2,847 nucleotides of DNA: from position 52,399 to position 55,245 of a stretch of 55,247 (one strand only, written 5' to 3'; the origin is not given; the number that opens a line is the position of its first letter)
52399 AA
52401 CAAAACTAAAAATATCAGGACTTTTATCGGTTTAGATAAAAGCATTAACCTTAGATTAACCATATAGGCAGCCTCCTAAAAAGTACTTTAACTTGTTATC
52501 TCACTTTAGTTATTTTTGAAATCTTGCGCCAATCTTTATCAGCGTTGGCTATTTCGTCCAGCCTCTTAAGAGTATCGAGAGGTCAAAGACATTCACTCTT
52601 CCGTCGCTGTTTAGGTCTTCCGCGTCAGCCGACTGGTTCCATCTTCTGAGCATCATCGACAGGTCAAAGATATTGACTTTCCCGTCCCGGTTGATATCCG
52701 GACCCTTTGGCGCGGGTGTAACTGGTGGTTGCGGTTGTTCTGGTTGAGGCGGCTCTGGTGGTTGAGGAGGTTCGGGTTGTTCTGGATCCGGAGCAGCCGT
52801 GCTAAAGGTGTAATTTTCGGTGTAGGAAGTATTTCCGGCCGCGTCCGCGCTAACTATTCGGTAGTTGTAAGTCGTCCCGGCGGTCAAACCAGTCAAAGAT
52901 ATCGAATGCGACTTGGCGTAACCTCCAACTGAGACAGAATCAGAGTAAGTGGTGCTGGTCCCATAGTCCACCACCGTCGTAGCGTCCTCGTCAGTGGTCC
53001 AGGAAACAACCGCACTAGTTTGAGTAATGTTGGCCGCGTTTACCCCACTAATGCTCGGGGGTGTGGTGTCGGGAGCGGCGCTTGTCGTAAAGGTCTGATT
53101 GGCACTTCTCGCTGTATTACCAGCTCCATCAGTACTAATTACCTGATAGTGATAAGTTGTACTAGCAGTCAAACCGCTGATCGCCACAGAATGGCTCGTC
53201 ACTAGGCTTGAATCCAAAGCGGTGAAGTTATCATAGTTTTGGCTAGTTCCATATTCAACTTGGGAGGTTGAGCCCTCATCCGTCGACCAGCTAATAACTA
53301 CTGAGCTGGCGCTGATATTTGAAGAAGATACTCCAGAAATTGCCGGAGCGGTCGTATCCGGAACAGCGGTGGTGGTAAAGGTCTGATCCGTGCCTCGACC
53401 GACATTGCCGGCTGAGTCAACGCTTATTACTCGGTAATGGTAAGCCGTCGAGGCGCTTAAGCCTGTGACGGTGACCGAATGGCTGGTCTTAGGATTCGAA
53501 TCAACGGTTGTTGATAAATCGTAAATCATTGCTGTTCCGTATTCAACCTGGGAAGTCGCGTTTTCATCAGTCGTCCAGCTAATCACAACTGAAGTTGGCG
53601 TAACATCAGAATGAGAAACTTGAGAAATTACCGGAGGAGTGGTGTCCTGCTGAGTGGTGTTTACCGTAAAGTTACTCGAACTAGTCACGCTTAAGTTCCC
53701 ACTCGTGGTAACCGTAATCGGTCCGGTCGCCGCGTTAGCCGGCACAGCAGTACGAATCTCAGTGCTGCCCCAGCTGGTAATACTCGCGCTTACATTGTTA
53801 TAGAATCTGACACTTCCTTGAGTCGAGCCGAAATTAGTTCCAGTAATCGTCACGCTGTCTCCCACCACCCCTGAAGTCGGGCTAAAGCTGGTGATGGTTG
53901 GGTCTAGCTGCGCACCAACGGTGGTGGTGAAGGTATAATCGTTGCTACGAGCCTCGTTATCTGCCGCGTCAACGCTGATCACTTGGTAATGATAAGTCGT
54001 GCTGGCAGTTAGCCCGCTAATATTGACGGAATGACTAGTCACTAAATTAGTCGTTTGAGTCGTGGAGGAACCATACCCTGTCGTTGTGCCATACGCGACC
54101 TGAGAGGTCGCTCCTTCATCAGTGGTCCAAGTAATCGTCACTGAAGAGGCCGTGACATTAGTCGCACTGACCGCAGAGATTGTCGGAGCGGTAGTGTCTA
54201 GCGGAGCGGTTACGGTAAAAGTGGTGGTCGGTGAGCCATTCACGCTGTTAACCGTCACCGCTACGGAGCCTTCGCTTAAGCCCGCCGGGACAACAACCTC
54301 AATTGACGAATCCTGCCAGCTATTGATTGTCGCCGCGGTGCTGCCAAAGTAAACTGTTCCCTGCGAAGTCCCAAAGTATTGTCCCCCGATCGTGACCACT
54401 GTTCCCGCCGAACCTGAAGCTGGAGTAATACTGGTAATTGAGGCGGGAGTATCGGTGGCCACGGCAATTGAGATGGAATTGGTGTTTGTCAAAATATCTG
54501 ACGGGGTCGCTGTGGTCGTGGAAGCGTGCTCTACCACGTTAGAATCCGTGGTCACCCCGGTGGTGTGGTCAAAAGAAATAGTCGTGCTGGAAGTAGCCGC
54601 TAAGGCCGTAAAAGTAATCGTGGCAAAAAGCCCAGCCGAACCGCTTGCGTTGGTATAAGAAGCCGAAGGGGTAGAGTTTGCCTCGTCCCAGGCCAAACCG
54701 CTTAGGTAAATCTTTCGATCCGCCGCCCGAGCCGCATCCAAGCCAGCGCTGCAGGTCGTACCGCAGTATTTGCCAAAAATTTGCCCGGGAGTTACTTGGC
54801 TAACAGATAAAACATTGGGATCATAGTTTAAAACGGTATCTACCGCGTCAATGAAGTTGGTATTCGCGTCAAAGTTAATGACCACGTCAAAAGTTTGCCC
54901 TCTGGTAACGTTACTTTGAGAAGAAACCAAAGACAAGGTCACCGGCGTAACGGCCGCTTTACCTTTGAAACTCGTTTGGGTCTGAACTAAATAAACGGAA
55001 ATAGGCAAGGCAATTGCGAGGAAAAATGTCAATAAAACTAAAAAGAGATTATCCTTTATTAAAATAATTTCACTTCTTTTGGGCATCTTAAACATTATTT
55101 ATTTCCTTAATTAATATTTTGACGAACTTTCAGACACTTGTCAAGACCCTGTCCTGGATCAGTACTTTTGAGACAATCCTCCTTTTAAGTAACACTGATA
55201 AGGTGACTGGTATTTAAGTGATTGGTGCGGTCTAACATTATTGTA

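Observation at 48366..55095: Four-gene cohesin/dockerin cluster: a cellulosome-like modular surface assembly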

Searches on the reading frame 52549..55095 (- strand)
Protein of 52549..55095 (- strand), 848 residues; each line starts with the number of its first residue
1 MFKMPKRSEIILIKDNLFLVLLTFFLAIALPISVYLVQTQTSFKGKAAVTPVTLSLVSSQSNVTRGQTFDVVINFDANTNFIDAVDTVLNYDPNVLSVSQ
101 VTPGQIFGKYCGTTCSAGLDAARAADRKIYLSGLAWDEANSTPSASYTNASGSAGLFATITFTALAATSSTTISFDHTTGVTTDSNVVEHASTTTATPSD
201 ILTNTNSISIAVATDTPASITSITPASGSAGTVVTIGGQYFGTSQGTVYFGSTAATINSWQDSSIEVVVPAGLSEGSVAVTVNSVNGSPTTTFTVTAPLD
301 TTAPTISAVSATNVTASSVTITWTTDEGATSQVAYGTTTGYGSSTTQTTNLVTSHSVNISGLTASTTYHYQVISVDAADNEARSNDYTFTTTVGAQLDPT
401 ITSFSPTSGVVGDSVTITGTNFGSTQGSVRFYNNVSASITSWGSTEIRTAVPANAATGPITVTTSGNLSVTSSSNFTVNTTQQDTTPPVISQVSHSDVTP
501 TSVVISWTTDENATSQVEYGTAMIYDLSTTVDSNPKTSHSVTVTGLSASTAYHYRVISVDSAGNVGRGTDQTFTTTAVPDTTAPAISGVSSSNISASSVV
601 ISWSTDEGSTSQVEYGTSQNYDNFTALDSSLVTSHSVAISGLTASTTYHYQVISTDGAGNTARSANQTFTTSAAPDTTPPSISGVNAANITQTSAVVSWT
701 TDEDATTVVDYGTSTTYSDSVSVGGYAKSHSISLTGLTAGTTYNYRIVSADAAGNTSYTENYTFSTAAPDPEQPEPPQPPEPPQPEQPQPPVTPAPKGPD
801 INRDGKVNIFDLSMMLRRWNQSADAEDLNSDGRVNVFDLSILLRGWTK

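Call 3: search_protein_families(library=pfam, proteins=[window:52549-55095:-], max_evalue=1)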
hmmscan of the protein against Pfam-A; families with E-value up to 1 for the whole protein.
window:52549-55095:- (848 aa): 12 families
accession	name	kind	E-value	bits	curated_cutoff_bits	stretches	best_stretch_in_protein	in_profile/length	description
PF16656.11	Pur_ac_phosph_N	-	5.1e-34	117.2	30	4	590-671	7-93/93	Purple acid Phosphatase, N-terminal domain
PF00041.27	fn3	-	3.9e-25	88.3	25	4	491-565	4-75/84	Fibronectin type III domain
PF01833.30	TIG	-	6.5e-19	68.2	20.9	2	219-294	2-83/84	IPT/TIG domain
PF16893.11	fn3_2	-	1.9e-14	54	27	3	304-373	3-72/89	Fibronectin type III domain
PF16655.11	PhoD_N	-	2.6e-11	44.3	30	4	499-567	26-87/90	PhoD-like phosphatase, N-terminal domain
PF25059.1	FN3_DSCAM-DSCAML_C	-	3.3e-09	37.4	39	3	719-776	34-89/89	DSCAM/DSCAML C-terminal Fn3-like domain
PF00963.24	Cohesin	-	2.9e-08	34.5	24.1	1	62-195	10-133/139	Cohesin domain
PF00404.24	Dockerin_1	-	8.7e-08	32.7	22.9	1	800-842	3-52/57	Dockerin type I domain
PF25814.1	fn3_SORL1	-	0.00093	19.6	27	1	488-556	3-69/90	SORL1-like, fn3 domain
PF17425.8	Arylsulfotran_N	-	0.00097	19.6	24.2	2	496-576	7-86/88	Arylsulfotransferase Ig-like domain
PF25788.1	Ig_Rha78A_N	-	0.17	12.6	27.4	0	594-672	15-102/105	Rha78A-like, N-terminal immunoglobulin domain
PF25077.1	DUF7800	-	0.24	12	27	0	690-748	13-70/89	Domain of unknown function (DUF7800)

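Call 4: search_protein_families(library=ncbifam, proteins=[window:52549-55095:-], max_evalue=1)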
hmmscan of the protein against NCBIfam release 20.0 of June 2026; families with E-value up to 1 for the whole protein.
window:52549-55095:- (848 aa): 4 families
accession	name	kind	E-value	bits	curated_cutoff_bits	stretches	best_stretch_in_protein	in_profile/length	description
NF041611.1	exoglucan_CbhB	equivalog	1.6e-15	56.3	1950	3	575-760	697-879/997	exoglucanase CbhB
NF045522.1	MXAN_2561_fam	equivalog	1.1e-12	48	150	4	676-758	165-249/304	MXAN_2561 family MXYO-CTERM-anchored protein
NF047769.1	LIC10067_lipo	equivalog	3.8e-10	39.4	200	2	374-480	19-128/239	LIC10067 family putative lipoprotein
NF041540.1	dockerin_GC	domain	0.0031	17.9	29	1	802-847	13-64/67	GC-type dockerin domain-anchored protein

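Call 8: search_solved_structures(query=window:52549-55095:-, max_evalue=0.1, show_alignments=0)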
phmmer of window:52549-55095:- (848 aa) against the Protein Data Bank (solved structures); distinct sequences matched with E-value up to 0.1: 62 (the best 60 are shown).
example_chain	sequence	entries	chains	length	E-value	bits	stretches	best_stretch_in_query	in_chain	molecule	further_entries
8g4l_bm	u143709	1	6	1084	5.7e-14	54.4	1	311-701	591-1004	Titin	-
8q6t_I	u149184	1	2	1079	3.7e-12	48.4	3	568-756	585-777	Titin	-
1cyg_A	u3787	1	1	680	4.1e-09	38.4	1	149-294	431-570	CYCLODEXTRIN GLUCANOTRANSFERASE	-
1a47_A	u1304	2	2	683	3.4e-08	35.3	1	161-294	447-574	CYCLODEXTRIN GLYCOSYLTRANSFERASE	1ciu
3bmv_A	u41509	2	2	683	3.4e-08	35.3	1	161-294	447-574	Cyclomaltodextrin glucanotransferase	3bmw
1qho_A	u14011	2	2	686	9e-08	33.9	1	217-313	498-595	ALPHA-AMYLASE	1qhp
1ot1_A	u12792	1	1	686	2.3e-07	32.6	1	180-299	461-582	Cyclomaltodextrin glucanotransferase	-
1pez_A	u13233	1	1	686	2.7e-07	32.4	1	180-299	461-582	Cyclomaltodextrin glucanotransferase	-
1ot2_A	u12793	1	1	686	2.8e-07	32.3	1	180-299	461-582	Cyclomaltodextrin glucanotransferase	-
1eo5_A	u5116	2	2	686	2.8e-07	32.3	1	180-299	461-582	PROTEIN (CYCLODEXTRIN GLYCOSYLTRANSFERASE)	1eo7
1cxl_A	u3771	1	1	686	2.8e-07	32.3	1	180-299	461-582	PROTEIN (CYCLODEXTRIN-GLYCOSYLTRANSFERASE)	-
1pj9_A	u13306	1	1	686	2.9e-07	32.3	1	180-299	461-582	Cyclomaltodextrin glucanotransferase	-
1tcm_A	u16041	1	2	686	3e-07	32.2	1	179-327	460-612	CYCLODEXTRIN GLYCOSYLTRANSFERASE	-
1kck_A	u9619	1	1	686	3.2e-07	32.1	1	179-299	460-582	CYCLODEXTRIN GLYCOSYLTRANSFERASE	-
1cgw_A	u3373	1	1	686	3.2e-07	32.1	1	179-299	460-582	CYCLOMALTODEXTRIN GLUCANOTRANSFERASE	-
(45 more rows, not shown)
